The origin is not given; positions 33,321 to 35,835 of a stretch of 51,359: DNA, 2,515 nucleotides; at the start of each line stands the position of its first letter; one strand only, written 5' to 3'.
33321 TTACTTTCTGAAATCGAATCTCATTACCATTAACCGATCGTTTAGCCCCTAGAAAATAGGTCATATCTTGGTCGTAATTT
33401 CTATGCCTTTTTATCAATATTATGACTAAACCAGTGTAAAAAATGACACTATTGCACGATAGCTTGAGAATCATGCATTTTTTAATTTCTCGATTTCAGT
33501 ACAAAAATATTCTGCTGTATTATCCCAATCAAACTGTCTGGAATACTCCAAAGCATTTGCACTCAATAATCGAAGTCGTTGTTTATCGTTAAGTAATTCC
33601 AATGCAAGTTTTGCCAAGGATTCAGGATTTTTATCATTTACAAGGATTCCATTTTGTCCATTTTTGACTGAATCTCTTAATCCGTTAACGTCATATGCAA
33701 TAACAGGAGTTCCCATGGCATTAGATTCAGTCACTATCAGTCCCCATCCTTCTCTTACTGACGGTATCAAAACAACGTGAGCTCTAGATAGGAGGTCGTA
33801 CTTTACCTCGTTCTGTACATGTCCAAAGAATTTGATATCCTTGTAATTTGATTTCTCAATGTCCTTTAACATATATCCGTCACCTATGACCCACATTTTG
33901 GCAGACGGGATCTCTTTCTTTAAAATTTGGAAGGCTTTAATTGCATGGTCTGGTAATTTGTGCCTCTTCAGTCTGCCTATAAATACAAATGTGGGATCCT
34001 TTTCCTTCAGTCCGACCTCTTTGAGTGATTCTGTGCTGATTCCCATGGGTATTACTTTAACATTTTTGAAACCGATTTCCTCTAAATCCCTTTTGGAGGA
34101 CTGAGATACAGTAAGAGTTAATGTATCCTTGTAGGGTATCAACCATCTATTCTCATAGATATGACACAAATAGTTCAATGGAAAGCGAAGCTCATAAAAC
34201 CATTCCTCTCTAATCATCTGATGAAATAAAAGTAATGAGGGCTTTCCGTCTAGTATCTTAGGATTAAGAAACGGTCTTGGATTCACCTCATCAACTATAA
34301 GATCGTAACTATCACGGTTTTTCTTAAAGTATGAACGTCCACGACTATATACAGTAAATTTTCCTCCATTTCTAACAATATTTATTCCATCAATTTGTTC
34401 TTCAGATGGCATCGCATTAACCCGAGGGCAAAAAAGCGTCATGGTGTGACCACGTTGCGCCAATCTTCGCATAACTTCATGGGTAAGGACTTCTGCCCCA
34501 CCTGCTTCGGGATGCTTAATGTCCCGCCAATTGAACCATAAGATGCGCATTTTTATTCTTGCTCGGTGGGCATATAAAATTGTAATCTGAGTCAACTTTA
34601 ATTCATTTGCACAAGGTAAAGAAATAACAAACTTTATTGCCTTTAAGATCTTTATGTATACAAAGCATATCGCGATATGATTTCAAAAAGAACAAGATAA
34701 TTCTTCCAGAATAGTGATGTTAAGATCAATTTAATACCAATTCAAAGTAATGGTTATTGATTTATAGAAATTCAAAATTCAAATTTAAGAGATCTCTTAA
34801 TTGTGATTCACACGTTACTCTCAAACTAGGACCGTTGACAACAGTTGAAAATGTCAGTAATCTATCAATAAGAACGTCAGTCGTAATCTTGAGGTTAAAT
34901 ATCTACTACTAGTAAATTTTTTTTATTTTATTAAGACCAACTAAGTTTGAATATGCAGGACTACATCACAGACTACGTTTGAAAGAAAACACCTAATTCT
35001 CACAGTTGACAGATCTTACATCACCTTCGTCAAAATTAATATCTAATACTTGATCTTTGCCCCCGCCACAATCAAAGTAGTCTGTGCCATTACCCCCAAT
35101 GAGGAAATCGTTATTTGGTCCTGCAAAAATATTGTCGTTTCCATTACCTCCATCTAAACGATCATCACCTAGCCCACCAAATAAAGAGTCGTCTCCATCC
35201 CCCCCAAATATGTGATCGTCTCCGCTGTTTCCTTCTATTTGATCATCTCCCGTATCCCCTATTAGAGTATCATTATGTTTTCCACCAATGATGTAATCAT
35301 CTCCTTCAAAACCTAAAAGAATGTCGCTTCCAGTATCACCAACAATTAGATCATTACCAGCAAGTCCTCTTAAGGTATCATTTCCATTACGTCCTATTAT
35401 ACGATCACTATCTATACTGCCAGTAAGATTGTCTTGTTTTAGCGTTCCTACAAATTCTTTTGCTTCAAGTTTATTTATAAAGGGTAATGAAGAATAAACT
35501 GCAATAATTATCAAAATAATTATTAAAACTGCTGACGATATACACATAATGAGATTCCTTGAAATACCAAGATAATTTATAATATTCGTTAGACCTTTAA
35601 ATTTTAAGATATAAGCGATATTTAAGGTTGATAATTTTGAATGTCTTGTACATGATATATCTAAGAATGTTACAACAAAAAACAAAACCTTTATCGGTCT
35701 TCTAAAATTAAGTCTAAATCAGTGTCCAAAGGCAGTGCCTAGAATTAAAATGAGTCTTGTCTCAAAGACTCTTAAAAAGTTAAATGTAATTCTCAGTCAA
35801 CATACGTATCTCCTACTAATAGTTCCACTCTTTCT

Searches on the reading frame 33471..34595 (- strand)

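Call 36: search_protein_families(library=pfam, proteins=[window:33471-34595:-], max_evalue=0.001)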
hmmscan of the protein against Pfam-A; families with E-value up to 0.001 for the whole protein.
window:33471-34595:- (374 aa): 6 families
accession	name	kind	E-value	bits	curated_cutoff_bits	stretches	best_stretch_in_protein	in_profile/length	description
PF00534.26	Glycos_transf_1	-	1.5e-35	122.7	26.4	1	189-348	4-169/172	Glycosyl transferases group 1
PF13692.12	Glyco_trans_1_4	-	1e-28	100.8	27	1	201-337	2-142/142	Glycosyl transferases group 1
PF13439.12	Glyco_transf_4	-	6.2e-14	52.8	28.5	1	32-189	2-169/170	Glycosyltransferase Family 4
PF20706.3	GT4-conflict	-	9e-10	38.5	26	1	175-310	170-320/385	Family 4 Glycosyltransferase in conflict systems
PF13524.12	Glyco_trans_1_2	-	5.1e-05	23.7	25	1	228-365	11-143/144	Glycosyl transferase-like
PF13579.12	Glyco_trans_4_4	-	0.00054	20.8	29.7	0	32-75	1-44/158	Glycosyl transferase 4-like domain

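Call 68: search_protein_families(library=ncbifam, proteins=[window:33471-34595:-], max_evalue=0.001)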
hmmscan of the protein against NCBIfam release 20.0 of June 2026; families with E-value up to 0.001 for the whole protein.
window:33471-34595:- (374 aa): 33 families (the best 25 are shown)
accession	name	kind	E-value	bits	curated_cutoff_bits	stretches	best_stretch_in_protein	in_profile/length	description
TIGR03449.1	mycothiol_MshA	equivalog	2.7e-26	92.4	462.5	1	187-364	207-396/406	D-inositol-3-phosphate glycosyltransferase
TIGR03999.1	thiol_BshA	equivalog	4.5e-24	85.1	273.7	1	190-360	189-362/375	N-acetyl-alpha-D-glucosaminyl L-malate synthase BshA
NF047880.1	glyco_SdgA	exception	5.4e-24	84.6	800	1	168-359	280-478/488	serine-aspartate repeat adhesin O-glycosyltransferase SdgA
NF041876.1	EPS_EpsE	equivalog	4.3e-22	78.9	400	1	160-361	169-386/389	exopolysaccharide biosynthesis GT4 family glycosyltransferase EpsE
TIGR04157.1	glyco_rSAM_CFB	subfamily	7.7e-21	74.5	400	1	191-349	218-377/406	TIGR04157 family glycosyltransferase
NF041010.1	glycosy_Agl16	equivalog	6e-19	68.1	575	1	159-362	136-342/352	glycosylation protein Agl16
NF050056.1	ProtGlycPglH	equivalog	1.4e-17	63.8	600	1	153-371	135-353/354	GalNAc-alpha-(1->4)-GalNAc-alpha-(1->3)-diNAcBac-PP-undecaprenol alpha-1,4-N-acetyl-D-galactosaminyltransferase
TIGR04047.1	MSMEG_0565_glyc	hypoth_equivalog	1.2e-14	54.2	259.85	1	201-362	194-365/373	MSMEG_0565 family glycosyltransferase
TIGR02095.1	glgA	subfamily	1.2e-14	53.8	328.45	1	192-364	284-470/477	glycogen/starch synthase, ADP-glucose type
NF053787.1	GlcN_PG_synth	equivalog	3e-14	52.6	480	1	161-370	148-358/361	N-acetylglucosaminyl phosphatidylglycerol synthase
NF047684.1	TeichurnBiosyTuaC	equivalog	4.6e-14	52.2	550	1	163-361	171-379/391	teichuronic acid biosynthesis protein TuaC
TIGR03088.1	stp2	hypoth_equivalog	1e-13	51.1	409.05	1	195-362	189-364/374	TIGR03088 family PEP-CTERM/XrtA system glycosyltransferase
TIGR02149.1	glgA_Coryne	subfamily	1.2e-13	51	302.4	1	188-362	192-381/391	glycogen synthase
NF046085.1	XrtY_assoc_Gly1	equivalog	4.8e-13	48.7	400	1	164-355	168-368/387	XrtY-associated glycosyltransferase XYAG1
NF038295.1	EPS_HpsP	equivalog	3.3e-12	46.1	550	1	190-364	197-380/388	hormogonium polysaccharide biosynthesis glycosyltransferase HpsP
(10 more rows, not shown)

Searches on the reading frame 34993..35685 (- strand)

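Call 36: search_protein_families(library=pfam, proteins=[window:34993-35685:-], max_evalue=0.001)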
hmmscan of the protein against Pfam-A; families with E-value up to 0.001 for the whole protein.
window:34993-35685:- (230 aa): 1 family
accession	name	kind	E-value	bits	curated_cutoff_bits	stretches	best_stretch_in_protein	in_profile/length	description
PF00353.25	HemolysinCabind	-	7.7e-38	128.5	23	7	142-177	1-36/36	RTX calcium-binding nonapeptide repeat (4 copies)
